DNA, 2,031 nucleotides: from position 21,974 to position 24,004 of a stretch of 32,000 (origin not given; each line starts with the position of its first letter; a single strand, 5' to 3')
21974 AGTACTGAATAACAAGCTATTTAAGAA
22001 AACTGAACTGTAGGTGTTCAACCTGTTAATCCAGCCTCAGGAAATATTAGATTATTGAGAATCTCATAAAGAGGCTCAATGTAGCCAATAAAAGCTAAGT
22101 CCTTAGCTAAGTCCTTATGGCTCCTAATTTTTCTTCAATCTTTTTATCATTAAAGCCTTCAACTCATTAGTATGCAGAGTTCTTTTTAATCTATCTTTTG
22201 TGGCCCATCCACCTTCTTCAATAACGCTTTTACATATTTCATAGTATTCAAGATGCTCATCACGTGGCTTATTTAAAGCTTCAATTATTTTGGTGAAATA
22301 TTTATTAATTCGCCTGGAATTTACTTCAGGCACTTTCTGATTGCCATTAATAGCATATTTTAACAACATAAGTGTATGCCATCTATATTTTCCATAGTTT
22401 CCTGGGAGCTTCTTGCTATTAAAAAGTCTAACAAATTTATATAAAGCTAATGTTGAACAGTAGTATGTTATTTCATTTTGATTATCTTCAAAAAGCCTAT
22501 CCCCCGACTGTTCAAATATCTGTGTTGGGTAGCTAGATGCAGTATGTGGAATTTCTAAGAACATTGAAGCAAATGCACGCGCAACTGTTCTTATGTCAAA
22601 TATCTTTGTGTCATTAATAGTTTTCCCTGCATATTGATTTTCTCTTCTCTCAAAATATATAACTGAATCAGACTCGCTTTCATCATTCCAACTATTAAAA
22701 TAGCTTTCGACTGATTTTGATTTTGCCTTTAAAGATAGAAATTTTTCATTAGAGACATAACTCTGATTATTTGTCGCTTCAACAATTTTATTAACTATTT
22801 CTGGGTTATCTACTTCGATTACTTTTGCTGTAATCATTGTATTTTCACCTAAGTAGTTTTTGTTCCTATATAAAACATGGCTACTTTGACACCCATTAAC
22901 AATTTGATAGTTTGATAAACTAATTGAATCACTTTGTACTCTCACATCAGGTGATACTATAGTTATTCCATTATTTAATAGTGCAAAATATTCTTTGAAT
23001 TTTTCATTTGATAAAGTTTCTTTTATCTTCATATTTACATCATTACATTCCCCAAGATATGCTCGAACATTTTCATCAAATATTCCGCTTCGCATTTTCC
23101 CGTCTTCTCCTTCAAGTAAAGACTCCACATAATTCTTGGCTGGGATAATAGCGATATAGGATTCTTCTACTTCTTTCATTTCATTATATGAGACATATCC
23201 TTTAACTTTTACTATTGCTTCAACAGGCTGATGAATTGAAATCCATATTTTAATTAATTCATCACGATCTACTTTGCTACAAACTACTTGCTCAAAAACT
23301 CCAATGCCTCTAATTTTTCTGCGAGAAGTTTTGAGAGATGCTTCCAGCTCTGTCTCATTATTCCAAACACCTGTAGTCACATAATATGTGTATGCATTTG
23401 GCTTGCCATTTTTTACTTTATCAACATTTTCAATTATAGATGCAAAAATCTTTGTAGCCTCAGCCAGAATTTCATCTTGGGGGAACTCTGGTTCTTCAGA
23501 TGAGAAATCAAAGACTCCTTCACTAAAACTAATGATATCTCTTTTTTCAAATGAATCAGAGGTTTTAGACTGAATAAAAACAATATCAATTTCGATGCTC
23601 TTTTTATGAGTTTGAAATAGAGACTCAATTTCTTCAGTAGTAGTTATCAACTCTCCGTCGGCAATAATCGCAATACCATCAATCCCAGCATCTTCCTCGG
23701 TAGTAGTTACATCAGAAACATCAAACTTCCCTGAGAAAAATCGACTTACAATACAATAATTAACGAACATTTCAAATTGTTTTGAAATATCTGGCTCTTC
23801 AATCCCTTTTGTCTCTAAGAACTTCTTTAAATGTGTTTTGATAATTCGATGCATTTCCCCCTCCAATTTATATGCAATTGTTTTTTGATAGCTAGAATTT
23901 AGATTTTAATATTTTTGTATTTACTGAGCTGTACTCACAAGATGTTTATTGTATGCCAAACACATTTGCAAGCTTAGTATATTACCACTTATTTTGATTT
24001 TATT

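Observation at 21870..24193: Solo AIPR-family abortive-infection-like gene on a ~2.3-kb low-GC islet between core genes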

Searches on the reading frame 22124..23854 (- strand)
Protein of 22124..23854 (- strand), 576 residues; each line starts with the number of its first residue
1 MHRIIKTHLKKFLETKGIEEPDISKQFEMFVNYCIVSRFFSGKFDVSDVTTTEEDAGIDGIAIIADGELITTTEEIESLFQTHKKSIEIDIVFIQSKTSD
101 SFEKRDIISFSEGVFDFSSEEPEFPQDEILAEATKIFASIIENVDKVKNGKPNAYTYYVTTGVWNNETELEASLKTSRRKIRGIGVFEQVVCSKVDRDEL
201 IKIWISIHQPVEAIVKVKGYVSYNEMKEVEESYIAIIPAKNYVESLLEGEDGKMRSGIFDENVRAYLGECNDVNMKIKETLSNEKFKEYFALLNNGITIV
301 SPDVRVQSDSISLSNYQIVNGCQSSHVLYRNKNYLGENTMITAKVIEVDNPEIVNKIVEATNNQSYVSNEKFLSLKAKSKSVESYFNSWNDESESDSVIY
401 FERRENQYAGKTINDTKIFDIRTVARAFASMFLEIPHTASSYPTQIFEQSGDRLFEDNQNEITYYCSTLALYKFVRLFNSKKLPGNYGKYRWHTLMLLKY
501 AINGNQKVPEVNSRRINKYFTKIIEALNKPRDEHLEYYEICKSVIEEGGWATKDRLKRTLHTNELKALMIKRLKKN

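Call 4: search_protein_families(library=pfam, proteins=[window:22124-23854:-], max_evalue=1)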
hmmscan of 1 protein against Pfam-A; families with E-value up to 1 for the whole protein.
window:22124-23854:- (576 aa): 2 families
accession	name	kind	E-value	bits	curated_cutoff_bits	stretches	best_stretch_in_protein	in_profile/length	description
PF10592.14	AIPR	-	3e-40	139.2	25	1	259-526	1-282/308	AIPR protein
PF18708.6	MapZ_C2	-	0.083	13.6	27.6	1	350-414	21-85/94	MapZ extracellular C-terminal domain 2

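Call 5: search_protein_families(library=padloc, proteins=[window:22124-23854:-], max_evalue=1)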
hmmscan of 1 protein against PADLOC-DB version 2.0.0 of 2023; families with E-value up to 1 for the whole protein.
window:22124-23854:- (576 aa): 1 family
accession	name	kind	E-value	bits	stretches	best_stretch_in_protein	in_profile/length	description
PDLC02357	AbiU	-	1.1e-110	369.4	1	2-562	3-527/537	AbiU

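Call 6: search_protein_families(library=ncbifam, proteins=[window:22124-23854:-], max_evalue=1)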
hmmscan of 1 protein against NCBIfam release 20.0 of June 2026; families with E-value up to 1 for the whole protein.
window:22124-23854:- (576 aa): 2 families
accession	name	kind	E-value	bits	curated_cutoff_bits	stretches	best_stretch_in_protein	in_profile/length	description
NF041935.1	MzaE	equivalog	8.4e-08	31.2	1050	1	253-346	238-339/593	MZA anti-phage system associated AIPR family protein MzaE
NF002013.0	PRK00819.1-2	equivalog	0.052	13.1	231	1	208-280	20-92/183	RNA 2'-phosphotransferase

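Call 11: find_homologous_proteins(query=window:22124-23854:-, max_evalue=0.00001)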
Query window:22124-23854:- (576 aa): 927 proteins with E <= 0.00001 among 8000 candidates; the best 120 are listed.
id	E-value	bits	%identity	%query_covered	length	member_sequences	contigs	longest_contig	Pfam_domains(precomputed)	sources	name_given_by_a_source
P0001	0.0e+0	1277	100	100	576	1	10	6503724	PF10592.15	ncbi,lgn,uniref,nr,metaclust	ncbi:AIPR family protein [Acaryochloris marina]|uniref:Abortive phage infection protein C-terminal d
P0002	0.0e+0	1072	82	100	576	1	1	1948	PF10592.15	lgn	-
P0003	0.0e+0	1067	82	99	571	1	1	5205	PF10592.15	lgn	-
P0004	0.0e+0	1065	82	100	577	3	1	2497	PF10592.15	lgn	-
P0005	0.0e+0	1055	82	99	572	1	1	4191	PF10592.15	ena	-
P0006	0.0e+0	1034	80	99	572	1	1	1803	PF10592.15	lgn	-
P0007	1.4e-298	1009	77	100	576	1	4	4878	PF10592.15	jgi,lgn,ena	-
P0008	2.6e-298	1008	78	99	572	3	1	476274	PF10592.15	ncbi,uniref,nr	ncbi:AIPR family protein [Shewanella algae]|uniref:AIPR family protein n=1 Tax=Shewanella algae TaxI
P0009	4.0e-298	1008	76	99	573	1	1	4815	PF10592.15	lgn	-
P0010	1.3e-296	1003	78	99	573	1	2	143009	PF10592.15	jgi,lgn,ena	-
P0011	8.8e-293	990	76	100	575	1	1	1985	PF10592.15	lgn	-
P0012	9.9e-293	990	76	99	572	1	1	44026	PF10592.15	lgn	-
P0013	4.2e-292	988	75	100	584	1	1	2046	PF10592.15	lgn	-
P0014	1.0e-291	987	76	99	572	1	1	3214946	PF10592.15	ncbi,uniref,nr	ncbi:hypothetical protein HMF8227_01660 [Saliniradius amylolyticus]|uniref:Abortive phage infection 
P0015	4.6e-288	975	75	100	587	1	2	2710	PF10592.15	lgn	-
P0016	1.8e-280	949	72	100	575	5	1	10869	PF10592.15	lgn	-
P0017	5.8e-280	948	74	100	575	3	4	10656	PF10592.15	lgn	-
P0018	1.4e-267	907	75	92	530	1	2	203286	PF10592.15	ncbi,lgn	ncbi:AIPR family protein [Halomonas sp. AOP13-D3-9]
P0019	9.0e-250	848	65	99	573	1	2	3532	PF10592.15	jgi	jgi:AIPR protein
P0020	1.3e-249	848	65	99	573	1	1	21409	PF10592.15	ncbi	-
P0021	1.8e-249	847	64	99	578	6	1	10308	PF10592.15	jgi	jgi:AIPR protein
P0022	4.2e-248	843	63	99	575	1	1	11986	PF10592.15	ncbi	-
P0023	1.1e-246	838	63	100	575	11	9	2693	PF10592.15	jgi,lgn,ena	-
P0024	5.2e-244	829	63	99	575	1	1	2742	PF10592.15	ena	-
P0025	3.3e-242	823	63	99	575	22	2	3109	PF10592.15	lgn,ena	-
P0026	4.2e-237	806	63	99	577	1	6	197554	PF10592.15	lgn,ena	-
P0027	1.6e-234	798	76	79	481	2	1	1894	PF10592.15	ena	-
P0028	1.6e-226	771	59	99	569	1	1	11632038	PF10592.15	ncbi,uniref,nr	ncbi:hypothetical protein WA1_42210 [Scytonema hofmannii PCC 7110]|uniref:Abortive phage infection p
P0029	4.6e-222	757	59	99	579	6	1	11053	PF10592.15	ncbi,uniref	ncbi:AIPR family protein [Microcoleus sp. T3_A4]|uniref:AIPR family protein n=1 Tax=Microcoleus sp. 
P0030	1.7e-194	666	83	63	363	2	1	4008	PF10592.15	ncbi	ncbi:MAG: AIPR family protein, partial [Phormidesmis sp.]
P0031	6.2e-186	638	52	99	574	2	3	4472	PF10592.15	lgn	-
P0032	1.7e-172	593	63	73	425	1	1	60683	PF10592.15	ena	-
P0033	1.9e-169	583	45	99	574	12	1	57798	PF10592.15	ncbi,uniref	ncbi:AIPR family protein [Microcoleus sp. MON2_D5]|uniref:AIPR family protein n=1 Tax=Microcoleus sp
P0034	5.9e-169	581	46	99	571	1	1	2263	PF10592.15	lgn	-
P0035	8.9e-169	581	45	99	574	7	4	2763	PF10592.15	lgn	-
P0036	3.0e-168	579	46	99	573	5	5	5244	PF10592.15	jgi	jgi:AIPR protein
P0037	4.6e-168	579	46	99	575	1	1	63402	PF10592.15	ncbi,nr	ncbi:MAG: AIPR family protein [Lyngbya sp.]|nr:AIPR family protein [Lyngbya sp.]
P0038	5.8e-168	578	46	99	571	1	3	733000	PF10592.15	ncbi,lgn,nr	ncbi:AIPR family protein [Microcoleus sp. ZQ-A2]|nr:AIPR family protein [Microcoleus sp. FACHB-1]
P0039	2.7e-166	573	64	70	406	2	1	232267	PF10592.15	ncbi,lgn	-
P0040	5.5e-166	572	45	99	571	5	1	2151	PF10592.15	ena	-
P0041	1.2e-165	571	45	99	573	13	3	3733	PF10592.15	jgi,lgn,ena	jgi:hypothetical protein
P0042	2.1e-165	570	46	99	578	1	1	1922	PF10592.15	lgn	-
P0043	2.2e-162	560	45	100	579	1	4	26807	PF10592.15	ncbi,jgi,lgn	jgi:hypothetical protein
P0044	1.3e-160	554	46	99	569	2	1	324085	PF10592.15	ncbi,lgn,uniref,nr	ncbi:AIPR family protein [Desulfofundulus thermocisternus]|uniref:AIPR family protein n=1 Tax=Desulf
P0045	2.5e-159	550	45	96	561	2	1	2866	PF10592.15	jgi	jgi:hypothetical protein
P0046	1.1e-158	548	44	99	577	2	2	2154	PF10592.15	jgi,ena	jgi:hypothetical protein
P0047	6.0e-158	545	44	95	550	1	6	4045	PF10592.15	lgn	-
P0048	8.5e-158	545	44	100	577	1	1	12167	PF10592.15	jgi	jgi:hypothetical protein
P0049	7.5e-156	538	44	99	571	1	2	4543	PF10592.15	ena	-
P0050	6.6e-154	532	44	95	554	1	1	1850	PF10592.15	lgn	-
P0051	1.2e-151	524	42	100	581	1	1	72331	PF10592.15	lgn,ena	-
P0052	3.3e-151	523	42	99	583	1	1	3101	PF10592.15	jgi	jgi:hypothetical protein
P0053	4.5e-151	522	44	98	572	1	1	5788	PF10592.15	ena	-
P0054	4.9e-150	519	42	99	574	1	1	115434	PF10592.15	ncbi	-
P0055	1.6e-147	511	41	98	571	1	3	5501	PF10592.15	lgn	-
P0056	1.9e-146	507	41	100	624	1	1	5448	PF10592.15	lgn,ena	-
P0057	2.4e-143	497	62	63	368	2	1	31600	PF10592.15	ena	-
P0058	6.7e-143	495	45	92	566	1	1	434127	PF10592.15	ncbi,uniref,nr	ncbi:AIPR family protein [Chromobacterium violaceum]|uniref:AIPR family protein n=1 Tax=Chromobacter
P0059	2.7e-142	493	43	98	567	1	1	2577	PF10592.15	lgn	-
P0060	5.5e-141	489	40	99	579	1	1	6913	PF10592.15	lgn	-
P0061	1.9e-140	487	41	98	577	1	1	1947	PF10592.15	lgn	-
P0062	3.6e-140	486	40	99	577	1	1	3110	PF10592.15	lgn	-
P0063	7.9e-140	485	43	98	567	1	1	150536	PF10592.15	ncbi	ncbi:MAG: AIPR family protein [Pseudomonas sp.]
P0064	1.1e-139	485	42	100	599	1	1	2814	PF10592.15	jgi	-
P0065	1.5e-138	481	40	99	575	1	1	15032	PF10592.15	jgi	jgi:hypothetical protein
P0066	9.8e-138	478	39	100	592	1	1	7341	PF10592.15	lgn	-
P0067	4.5e-136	473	39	100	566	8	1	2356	PF10592.15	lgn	-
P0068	4.5e-136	473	40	98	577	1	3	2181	PF10592.15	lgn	-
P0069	5.2e-136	473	41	98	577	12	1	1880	PF10592.15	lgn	-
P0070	6.4e-136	472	39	100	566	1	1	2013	PF10592.15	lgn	-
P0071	1.3e-135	471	40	99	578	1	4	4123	PF10592.15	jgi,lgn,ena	-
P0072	4.5e-135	470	39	100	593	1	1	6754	PF10592.15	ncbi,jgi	jgi:hypothetical protein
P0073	6.5e-135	469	39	100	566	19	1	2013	PF10592.15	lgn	-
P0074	8.2e-135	469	38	100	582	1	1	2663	PF10592.15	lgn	-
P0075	9.6e-135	469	40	98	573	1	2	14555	PF10592.15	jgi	jgi:hypothetical protein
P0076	9.6e-135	469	40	100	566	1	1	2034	PF10592.15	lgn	-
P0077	1.1e-134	468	39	100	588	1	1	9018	PF10592.15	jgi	jgi:hypothetical protein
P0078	1.5e-134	468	41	97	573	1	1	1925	PF10592.15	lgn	-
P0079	1.9e-134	468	40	98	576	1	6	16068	PF10592.15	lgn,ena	-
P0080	2.3e-134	467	40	100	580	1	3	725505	PF10592.15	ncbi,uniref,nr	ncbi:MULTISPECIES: AIPR family protein [Shewanella]|uniref:AIPR family protein n=1 Tax=Shewanella Ta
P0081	3.8e-134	467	40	100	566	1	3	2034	PF10592.15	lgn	-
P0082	6.1e-134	466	40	100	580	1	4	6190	PF10592.15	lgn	-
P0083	6.6e-134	466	39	100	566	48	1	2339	PF10592.15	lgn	-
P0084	7.5e-134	466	39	98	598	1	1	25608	PF10592.15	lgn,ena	-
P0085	9.6e-134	465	39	100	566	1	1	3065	PF10592.15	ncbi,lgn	-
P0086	1.1e-133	465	41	98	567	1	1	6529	PF10592.15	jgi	jgi:hypothetical protein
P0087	1.4e-133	465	40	97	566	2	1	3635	PF10592.15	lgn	-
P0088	1.5e-133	465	40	100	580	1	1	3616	PF10592.15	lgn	-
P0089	1.7e-133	464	40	100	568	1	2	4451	PF10592.15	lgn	-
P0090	1.9e-133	464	40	98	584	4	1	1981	PF10592.15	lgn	-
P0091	2.1e-133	464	38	99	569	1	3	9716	PF10592.15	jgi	jgi:hypothetical protein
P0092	2.4e-133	464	40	100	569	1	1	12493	PF10592.15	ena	-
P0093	3.4e-133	463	41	98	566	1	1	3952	PF10592.15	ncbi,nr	ncbi:MAG: AIPR family protein [Pseudomonadota bacterium]|nr:AIPR family protein [Pseudomonadota bact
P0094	5.5e-133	463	39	98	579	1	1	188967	PF10592.15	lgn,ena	-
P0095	6.2e-133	463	39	100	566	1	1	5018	PF10592.15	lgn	-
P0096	7.4e-133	462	41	94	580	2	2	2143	PF10592.15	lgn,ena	-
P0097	8.8e-133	462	38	98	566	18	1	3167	PF10592.15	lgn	-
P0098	9.8e-133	462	39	99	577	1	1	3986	PF10592.15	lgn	-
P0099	1.6e-132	461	38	100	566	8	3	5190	PF10592.15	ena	-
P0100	1.7e-132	461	38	99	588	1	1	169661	PF10592.15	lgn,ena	-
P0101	2.2e-132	461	40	98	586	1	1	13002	PF10592.15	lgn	-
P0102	2.2e-132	461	40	98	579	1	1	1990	PF10592.15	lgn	-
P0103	2.8e-132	460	40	98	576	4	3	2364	PF10592.15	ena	-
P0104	4.4e-132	460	39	98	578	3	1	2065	PF10592.15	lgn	-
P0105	5.1e-132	460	39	98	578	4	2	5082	PF10592.15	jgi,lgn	jgi:hypothetical protein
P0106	6.2e-132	459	38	98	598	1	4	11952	PF10592.15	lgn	-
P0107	1.2e-131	458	39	100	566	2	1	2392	PF10592.15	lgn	-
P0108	1.4e-131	458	38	99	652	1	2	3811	PF10592.15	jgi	jgi:hypothetical protein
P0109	1.5e-131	458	39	98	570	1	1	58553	PF10592.15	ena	-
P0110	1.8e-131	458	41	93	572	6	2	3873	PF10592.15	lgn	-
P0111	2.4e-131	457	39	98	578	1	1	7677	PF10592.15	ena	-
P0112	2.9e-131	457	39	98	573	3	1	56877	PF10592.15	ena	-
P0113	5.6e-131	456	39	98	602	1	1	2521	PF10592.15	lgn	-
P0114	5.6e-131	456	39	100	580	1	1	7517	PF10592.15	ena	-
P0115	6.2e-131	456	41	98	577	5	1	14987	PF10592.15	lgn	-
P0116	6.3e-131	456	38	98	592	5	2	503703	PF10592.15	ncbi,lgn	ncbi:TPA: AIPR family protein [Yersinia enterocolitica]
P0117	6.3e-131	456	41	99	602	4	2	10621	PF10592.15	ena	-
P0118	6.4e-131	456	39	99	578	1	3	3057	PF10592.15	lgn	-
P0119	6.5e-131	456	38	100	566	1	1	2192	PF10592.15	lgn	-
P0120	7.0e-131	456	37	100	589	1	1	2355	PF10592.15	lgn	-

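Call 12: find_encoding_contigs(protein=window:22124-23854:-, flank=10000, max_places=10)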
Protein window:22124-23854:- (576 aa): 10 contigs read that carry it; 5 places shown.
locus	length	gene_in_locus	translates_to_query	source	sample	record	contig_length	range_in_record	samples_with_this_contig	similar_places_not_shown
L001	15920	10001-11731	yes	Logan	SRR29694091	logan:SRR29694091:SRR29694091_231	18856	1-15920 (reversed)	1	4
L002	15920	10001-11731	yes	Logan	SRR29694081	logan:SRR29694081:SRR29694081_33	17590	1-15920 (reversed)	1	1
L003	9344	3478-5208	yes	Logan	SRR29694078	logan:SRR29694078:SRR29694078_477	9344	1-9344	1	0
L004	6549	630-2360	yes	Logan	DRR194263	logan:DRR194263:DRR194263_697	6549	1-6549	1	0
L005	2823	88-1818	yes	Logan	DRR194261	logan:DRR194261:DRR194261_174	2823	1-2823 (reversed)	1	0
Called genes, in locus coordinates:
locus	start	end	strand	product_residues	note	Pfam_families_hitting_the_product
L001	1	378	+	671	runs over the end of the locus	PF00395:SLH, PF04966:OprB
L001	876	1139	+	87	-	PF13937:DUF4212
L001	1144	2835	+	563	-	PF00474:SSF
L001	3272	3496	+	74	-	-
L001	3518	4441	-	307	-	PF12146:Hydrolase_4, PF00561:Abhydrolase_1, PF12697:Abhydrolase_6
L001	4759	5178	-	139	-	-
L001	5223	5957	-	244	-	PF04982:TM_HPP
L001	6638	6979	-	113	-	PF00583:Acetyltransf_1, PF13673:Acetyltransf_10, PF13508:Acetyltransf_7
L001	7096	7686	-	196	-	PF00080:Sod_Cu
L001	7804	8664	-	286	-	PF07313:AmiA-like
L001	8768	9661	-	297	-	PF00294:PfkB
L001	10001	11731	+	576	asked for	PF10592:AIPR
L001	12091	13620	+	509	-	-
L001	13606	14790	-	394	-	PF07690:MFS_1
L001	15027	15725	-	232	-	PF02129:Peptidase_S15 (faint), PF12146:Hydrolase_4, PF20408:Abhydrolase_11, PF20434:BD-FAE (faint), PF00561:Abhydrolase_1, PF12697:Abhydrolase_6 (weak), PF00326:Peptidase_S9 (faint)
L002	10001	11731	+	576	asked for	PF10592:AIPR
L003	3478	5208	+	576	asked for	PF10592:AIPR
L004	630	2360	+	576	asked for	PF10592:AIPR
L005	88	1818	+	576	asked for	PF10592:AIPR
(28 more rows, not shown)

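Call 28: search_solved_structures(query=A1, max_evalue=10, show_alignments=3)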
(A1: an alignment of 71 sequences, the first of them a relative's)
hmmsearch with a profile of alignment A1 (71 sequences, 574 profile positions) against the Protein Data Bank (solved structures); distinct sequences matched with E-value up to 10: 3.
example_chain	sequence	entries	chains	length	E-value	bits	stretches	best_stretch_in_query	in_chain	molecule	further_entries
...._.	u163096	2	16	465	1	11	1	213-275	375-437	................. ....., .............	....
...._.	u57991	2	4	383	1.1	10.9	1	130-188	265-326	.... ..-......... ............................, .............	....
4k25_A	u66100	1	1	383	1.1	10.9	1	130-188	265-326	Probable tRNA threonylcarbamoyladenosine biosynthesis protein QRI7, mitochondrial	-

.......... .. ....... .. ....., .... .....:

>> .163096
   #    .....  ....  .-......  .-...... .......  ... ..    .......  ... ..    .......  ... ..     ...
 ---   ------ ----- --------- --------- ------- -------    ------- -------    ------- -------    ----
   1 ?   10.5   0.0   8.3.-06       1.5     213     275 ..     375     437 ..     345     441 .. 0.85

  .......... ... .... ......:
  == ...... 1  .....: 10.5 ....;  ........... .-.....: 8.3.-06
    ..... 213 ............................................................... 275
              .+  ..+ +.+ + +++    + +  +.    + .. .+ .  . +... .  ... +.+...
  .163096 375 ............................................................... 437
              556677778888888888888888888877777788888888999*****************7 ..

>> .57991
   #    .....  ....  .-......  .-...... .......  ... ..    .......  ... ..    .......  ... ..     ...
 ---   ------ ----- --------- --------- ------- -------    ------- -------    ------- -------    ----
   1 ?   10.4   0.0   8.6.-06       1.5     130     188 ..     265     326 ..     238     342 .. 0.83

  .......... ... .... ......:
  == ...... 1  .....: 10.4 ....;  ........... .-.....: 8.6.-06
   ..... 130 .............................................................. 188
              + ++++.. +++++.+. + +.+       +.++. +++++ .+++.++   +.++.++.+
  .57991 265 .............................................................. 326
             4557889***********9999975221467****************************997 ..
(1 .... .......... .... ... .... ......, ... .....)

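Call 36: find_encoding_contigs(protein=P0008, flank=8000, max_places=2)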
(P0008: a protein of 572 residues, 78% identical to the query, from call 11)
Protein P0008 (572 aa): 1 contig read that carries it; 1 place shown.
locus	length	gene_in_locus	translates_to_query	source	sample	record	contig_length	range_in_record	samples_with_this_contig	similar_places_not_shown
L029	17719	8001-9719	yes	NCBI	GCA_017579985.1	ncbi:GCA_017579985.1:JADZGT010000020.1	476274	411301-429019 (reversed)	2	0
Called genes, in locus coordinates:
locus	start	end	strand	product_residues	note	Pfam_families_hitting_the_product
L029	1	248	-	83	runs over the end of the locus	PF11173:DUF2960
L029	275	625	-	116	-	PF04342:DMT_6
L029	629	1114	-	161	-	PF00583:Acetyltransf_1, PF13673:Acetyltransf_10 (weak), PF13508:Acetyltransf_7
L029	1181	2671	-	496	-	PF02074:Peptidase_M32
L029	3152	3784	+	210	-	PF21001:YqiJ_N, PF07290:YqiJ_OB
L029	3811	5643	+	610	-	PF01145:Band_7, PF15975:Flot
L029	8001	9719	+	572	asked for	PF10592:AIPR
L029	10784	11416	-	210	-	PF11140:DUF2913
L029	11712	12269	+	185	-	PF01965:DJ-1_PfpI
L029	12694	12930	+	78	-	PF13467:RHH_4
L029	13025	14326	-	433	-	PF00270:DEAD, PF04851:ResIII, PF00271:Helicase_C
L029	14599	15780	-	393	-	PF00768:Peptidase_S11, PF13354:Beta-lactamase2, PF07943:PBP5_C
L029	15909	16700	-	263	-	PF03330:DPBB_1, PF05036:SPOR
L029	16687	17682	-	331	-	PF13406:SLT_2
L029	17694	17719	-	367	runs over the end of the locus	PF01098:FTSW_RODA_SPOVE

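Call 37: find_encoding_contigs(protein=P0010, flank=8000, max_places=2)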
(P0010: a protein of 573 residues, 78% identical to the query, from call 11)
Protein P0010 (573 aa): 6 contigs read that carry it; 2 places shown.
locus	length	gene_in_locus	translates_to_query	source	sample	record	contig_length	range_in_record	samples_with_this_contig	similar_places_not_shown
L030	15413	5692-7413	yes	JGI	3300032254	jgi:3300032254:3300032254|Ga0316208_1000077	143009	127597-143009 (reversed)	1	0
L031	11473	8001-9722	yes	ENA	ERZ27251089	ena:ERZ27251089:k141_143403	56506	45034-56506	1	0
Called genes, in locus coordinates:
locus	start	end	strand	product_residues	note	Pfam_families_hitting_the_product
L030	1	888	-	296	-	?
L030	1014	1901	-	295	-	PF02885:Glycos_trans_3N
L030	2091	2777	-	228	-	PF01027:Bax1-I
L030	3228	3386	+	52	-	-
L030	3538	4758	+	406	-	PF01650:Peptidase_C13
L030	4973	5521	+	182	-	PF01797:Y1_Tnp (weak)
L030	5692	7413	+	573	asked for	PF10592:AIPR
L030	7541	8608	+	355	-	PF03193:RsgA_GTPase, PF01926:MMR_HSR1, PF04548:AIG1 (weak)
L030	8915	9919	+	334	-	PF08240:ADH_N, PF00107:ADH_zinc_N, PF13602:ADH_zinc_N_2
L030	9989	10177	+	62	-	-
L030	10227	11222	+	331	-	PF25917:BSH_RND (weak), PF25973:BSH_CzcB (faint), PF25885:HH_EMRA (weak)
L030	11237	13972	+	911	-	PF00005:ABC_tran, PF13304:AAA_21 (weak), PF00005:ABC_tran, PF12679:ABC2_membrane_2, PF12698:ABC2_membrane_3, PF01061:ABC2_membrane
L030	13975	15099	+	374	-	PF12679:ABC2_membrane_2, PF12698:ABC2_membrane_3, PF01061:ABC2_membrane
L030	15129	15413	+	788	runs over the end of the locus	PF02321:OEP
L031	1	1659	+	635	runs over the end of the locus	PF00005:ABC_tran, PF02463:SMC_N (faint), PF07693:KAP_NTPase (faint), PF13476:AAA_23 (faint), PF13555:AAA_29 (faint), PF13304:AAA_21 (faint), PF12848:ABC_tran_Xtn, PF00005:ABC_tran, +1 more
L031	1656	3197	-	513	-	PF00989:PAS (weak), PF13426:PAS_9, PF00990:GGDEF, PF01966:HD, PF13487:HD_5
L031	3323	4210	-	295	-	PF02885:Glycos_trans_3N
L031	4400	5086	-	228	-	PF01027:Bax1-I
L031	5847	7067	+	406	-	PF01650:Peptidase_C13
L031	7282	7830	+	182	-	PF01797:Y1_Tnp (weak)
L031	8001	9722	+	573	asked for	PF10592:AIPR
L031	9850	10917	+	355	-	PF03193:RsgA_GTPase, PF01926:MMR_HSR1, PF04548:AIG1 (weak)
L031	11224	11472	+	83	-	?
